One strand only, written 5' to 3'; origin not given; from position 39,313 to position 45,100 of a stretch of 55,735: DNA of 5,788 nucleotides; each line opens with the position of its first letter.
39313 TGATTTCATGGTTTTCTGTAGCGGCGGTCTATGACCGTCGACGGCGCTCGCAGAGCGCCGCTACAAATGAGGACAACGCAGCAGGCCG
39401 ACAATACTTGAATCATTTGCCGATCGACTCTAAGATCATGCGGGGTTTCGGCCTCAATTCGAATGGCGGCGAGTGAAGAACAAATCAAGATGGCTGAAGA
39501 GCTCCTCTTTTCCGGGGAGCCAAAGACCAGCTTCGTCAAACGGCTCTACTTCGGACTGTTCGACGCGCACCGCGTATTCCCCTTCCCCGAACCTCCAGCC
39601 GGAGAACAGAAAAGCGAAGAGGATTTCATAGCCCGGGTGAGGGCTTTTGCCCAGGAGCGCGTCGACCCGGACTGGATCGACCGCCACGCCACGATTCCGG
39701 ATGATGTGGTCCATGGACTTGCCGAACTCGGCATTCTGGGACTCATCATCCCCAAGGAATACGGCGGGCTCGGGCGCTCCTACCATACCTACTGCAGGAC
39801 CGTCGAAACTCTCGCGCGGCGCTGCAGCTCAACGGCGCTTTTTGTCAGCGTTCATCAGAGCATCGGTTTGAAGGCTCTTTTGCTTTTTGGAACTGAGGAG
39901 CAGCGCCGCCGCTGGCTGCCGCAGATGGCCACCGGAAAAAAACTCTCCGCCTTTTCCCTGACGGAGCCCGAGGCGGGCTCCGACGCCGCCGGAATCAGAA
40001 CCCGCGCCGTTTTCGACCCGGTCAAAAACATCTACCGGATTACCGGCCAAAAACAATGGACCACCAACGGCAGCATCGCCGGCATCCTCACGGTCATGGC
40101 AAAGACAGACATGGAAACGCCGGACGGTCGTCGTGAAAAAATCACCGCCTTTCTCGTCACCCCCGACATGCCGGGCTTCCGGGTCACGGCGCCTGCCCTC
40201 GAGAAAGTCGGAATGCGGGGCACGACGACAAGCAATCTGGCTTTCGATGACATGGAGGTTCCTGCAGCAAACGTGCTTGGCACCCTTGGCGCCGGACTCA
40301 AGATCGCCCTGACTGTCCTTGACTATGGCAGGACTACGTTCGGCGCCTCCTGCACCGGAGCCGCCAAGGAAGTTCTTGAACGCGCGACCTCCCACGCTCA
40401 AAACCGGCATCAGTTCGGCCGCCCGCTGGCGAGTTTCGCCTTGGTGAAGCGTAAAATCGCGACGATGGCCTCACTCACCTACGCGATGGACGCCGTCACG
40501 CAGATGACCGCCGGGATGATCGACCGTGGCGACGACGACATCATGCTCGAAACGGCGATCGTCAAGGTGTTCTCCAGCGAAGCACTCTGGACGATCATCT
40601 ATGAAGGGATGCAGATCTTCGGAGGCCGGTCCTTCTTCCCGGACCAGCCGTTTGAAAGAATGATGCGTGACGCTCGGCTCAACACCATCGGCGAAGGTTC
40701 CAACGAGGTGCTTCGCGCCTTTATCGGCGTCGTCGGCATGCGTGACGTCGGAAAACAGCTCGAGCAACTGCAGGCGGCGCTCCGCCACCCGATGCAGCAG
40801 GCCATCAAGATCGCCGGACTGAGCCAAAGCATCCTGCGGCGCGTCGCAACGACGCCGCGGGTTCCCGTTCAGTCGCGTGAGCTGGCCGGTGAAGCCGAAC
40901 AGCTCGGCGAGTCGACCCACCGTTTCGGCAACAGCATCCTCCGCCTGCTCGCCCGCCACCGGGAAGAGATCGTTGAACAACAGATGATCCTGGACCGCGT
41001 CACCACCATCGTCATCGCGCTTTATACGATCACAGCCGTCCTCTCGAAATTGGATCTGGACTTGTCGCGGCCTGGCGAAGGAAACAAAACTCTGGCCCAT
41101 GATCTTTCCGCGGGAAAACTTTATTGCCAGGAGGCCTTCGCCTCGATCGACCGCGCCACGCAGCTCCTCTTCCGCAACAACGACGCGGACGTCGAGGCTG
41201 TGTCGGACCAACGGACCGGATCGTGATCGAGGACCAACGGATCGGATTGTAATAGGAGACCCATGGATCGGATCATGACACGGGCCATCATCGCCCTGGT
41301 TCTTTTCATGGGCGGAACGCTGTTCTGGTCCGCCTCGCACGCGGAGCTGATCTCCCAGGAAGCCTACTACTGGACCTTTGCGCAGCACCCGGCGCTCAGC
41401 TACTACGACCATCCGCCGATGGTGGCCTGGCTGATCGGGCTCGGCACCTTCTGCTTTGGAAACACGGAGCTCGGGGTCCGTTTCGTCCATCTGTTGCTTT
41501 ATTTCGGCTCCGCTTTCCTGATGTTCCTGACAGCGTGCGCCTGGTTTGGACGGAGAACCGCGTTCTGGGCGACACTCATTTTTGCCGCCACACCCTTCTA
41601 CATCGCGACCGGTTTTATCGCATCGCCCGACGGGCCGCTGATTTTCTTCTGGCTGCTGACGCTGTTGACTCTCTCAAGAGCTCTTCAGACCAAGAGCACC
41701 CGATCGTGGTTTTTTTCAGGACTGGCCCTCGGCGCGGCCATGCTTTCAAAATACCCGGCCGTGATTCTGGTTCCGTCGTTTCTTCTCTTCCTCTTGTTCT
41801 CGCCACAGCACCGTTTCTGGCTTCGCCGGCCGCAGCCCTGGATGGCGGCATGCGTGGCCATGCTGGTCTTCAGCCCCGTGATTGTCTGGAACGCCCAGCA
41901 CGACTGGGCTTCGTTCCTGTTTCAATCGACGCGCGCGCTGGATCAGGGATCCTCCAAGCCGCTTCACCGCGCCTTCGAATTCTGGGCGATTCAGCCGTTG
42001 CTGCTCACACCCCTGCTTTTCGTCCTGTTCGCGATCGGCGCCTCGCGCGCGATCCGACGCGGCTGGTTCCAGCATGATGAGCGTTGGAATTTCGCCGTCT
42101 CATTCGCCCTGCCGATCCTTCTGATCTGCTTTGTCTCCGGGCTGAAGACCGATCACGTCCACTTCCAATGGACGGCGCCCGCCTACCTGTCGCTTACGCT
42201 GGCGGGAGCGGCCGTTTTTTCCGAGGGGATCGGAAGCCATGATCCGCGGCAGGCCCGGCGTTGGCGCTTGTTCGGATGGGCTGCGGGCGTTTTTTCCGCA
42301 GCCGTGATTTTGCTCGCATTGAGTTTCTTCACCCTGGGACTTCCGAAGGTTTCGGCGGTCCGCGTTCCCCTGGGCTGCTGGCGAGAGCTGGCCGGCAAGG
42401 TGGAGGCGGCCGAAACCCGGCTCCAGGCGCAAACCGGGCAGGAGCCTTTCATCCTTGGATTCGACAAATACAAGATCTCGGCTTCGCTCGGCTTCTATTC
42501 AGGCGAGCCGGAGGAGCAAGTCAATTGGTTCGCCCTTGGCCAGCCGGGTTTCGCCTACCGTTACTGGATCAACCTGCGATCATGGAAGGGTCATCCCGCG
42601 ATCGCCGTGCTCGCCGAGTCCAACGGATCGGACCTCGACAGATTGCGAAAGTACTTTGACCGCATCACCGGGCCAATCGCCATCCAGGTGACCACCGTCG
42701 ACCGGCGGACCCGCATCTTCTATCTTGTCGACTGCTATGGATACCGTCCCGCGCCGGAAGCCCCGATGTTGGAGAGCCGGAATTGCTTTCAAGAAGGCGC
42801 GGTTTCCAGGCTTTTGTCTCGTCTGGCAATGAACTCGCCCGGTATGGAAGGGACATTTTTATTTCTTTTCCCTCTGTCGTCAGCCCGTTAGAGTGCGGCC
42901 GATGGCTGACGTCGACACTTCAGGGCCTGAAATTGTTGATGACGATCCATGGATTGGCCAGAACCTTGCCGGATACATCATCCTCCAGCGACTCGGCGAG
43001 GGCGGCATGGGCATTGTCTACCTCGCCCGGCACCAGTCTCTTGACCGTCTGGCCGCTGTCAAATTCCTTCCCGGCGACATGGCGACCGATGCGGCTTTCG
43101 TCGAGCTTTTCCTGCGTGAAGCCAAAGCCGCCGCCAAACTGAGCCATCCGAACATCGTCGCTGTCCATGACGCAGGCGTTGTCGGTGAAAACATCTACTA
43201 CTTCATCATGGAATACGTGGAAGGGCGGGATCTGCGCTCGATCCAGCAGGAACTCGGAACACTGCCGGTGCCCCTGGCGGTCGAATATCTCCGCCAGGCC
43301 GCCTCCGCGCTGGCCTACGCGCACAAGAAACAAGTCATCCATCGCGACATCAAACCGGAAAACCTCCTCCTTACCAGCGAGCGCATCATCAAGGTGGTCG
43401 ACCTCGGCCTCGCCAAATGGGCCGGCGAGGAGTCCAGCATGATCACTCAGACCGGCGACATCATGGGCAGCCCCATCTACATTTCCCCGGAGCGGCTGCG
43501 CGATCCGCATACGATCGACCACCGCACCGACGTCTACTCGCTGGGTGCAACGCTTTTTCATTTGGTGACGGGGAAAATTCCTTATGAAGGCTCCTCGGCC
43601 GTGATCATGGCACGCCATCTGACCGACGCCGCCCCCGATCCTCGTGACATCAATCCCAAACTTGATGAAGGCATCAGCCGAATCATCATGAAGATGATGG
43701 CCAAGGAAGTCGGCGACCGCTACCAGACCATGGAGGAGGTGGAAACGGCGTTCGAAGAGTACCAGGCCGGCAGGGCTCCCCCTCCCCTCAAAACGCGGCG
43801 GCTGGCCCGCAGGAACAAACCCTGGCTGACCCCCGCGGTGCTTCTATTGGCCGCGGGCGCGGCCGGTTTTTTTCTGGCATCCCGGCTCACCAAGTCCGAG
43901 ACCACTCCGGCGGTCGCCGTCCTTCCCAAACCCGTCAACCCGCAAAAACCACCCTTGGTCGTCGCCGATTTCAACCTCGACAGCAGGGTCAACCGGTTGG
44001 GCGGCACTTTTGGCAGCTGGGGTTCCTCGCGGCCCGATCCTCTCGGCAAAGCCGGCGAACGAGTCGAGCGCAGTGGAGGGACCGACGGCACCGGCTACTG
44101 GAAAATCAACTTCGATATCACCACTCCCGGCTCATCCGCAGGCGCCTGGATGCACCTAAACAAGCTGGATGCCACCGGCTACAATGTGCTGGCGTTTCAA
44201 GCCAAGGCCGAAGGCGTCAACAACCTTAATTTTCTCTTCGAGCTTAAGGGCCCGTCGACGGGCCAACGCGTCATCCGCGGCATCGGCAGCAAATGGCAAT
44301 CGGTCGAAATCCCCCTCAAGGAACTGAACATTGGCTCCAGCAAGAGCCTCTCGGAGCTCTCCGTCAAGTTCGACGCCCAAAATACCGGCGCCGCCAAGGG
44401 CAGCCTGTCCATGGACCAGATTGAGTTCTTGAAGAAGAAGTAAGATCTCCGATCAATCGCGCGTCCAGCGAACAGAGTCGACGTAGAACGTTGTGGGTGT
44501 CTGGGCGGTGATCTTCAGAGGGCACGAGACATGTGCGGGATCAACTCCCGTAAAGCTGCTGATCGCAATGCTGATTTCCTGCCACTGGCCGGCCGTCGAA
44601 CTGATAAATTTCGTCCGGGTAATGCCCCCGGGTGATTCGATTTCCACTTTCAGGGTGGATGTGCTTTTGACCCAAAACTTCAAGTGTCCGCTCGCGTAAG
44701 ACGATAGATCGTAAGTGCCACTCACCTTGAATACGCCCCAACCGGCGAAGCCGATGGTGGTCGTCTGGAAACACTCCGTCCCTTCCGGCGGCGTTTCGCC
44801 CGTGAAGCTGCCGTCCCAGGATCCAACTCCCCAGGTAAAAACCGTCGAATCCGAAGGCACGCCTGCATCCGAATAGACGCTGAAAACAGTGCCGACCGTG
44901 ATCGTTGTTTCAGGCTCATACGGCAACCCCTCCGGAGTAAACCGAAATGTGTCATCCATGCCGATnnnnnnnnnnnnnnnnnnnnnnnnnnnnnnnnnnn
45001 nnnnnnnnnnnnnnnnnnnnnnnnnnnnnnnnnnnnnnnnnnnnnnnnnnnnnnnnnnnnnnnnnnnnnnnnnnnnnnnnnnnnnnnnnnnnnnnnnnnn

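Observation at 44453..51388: Russian-doll domain architecture in a ~2300-aa glycosidase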

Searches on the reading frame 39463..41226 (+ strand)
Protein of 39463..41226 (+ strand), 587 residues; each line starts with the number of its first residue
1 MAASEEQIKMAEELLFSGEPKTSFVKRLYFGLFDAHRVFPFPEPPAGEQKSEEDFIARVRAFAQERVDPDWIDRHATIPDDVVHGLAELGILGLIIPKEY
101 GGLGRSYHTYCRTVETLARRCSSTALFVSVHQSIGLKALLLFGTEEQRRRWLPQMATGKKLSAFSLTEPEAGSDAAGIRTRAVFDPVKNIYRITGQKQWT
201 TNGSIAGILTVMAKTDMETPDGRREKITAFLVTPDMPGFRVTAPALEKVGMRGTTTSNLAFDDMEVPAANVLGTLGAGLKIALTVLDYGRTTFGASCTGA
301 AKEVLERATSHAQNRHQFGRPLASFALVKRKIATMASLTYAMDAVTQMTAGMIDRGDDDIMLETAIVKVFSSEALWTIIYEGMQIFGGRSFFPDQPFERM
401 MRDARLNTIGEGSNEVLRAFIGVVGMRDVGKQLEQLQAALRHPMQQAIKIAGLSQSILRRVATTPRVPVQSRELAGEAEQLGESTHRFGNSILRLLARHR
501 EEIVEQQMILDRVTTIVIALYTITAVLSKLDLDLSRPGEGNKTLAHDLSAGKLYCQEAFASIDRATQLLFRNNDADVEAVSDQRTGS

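Call 26: search_protein_families(library=pfam, proteins=[window:39463-41226:+], max_evalue=0.001)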
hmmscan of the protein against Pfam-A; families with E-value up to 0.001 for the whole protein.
window:39463-41226:+ (587 aa): 5 families
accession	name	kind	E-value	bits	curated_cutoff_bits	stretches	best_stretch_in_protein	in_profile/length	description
PF00441.29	Acyl-CoA_dh_1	-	3.6e-36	125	22.4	1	276-422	1-146/150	Acyl-CoA dehydrogenase, C-terminal domain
PF02771.21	Acyl-CoA_dh_N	-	7.2e-32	110.5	22.9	1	51-159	3-113/113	Acyl-CoA dehydrogenase, N-terminal domain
PF02770.24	Acyl-CoA_dh_M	-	1.2e-23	83.6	33.3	1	163-264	1-97/97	Acyl-CoA dehydrogenase, middle domain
PF21343.2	ACAD9-ACADV_C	-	8.7e-16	58.7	27.8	1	473-569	2-95/120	ACAD9/ACADV, C-terminal domain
PF08028.16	Acyl-CoA_dh_2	-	3.8e-11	43.9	22.7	1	292-406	2-125/134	Acyl-CoA dehydrogenase, C-terminal domain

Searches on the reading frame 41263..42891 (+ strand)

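Call 26: search_protein_families(library=pfam, proteins=[window:41263-42891:+], max_evalue=0.001)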
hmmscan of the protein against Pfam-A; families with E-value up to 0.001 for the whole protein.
window:41263-42891:+ (542 aa): 2 families
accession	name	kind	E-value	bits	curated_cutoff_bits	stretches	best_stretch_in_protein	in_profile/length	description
PF13231.12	PMT_2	-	4.4e-39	134.7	26.1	1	49-209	1-160/160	Dolichyl-phosphate-mannose-protein mannosyltransferase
PF02366.24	PMT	-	1.3e-11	45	22.7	1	62-212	74-236/245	Dolichyl-phosphate-mannose-protein mannosyltransferase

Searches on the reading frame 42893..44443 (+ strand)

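Call 26: search_protein_families(library=pfam, proteins=[window:42893-44443:+], max_evalue=0.001)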
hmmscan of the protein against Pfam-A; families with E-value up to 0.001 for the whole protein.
window:42893-44443:+ (516 aa): 3 families
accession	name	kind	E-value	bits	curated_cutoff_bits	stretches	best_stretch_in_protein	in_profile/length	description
PF00069.31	Pkinase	-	2e-47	162.2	31.7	1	29-283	2-258/263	Protein kinase domain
PF07714.23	PK_Tyr_Ser-Thr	-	8.6e-34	117.4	23.1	1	31-278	4-250/258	Protein tyrosine and serine/threonine kinase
PF01636.29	APH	-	6.9e-07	29.7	23.2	0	139-176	164-199/239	Phosphotransferase enzyme family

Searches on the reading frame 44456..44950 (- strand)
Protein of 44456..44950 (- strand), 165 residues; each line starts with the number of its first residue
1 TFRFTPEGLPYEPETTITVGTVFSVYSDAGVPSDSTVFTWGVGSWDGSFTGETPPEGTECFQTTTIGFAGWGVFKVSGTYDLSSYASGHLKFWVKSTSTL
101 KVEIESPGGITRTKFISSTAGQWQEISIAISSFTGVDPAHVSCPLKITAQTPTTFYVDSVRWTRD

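Call 48: search_protein_families(library=pfam, proteins=[window:44456-44950:-], max_evalue=10)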
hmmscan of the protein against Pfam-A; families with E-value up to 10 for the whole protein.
window:44456-44950:- (165 aa): 2 families
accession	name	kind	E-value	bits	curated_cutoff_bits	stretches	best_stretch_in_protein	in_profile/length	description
PF18559.7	Exop_C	-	3.5e-05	24.1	26.1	1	79-162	59-155/155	Galactose-binding domain-like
PF08547.18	CIA30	-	0.019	15.5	24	1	48-135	38-120/157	Complex I intermediate-associated protein 30 (CIA30)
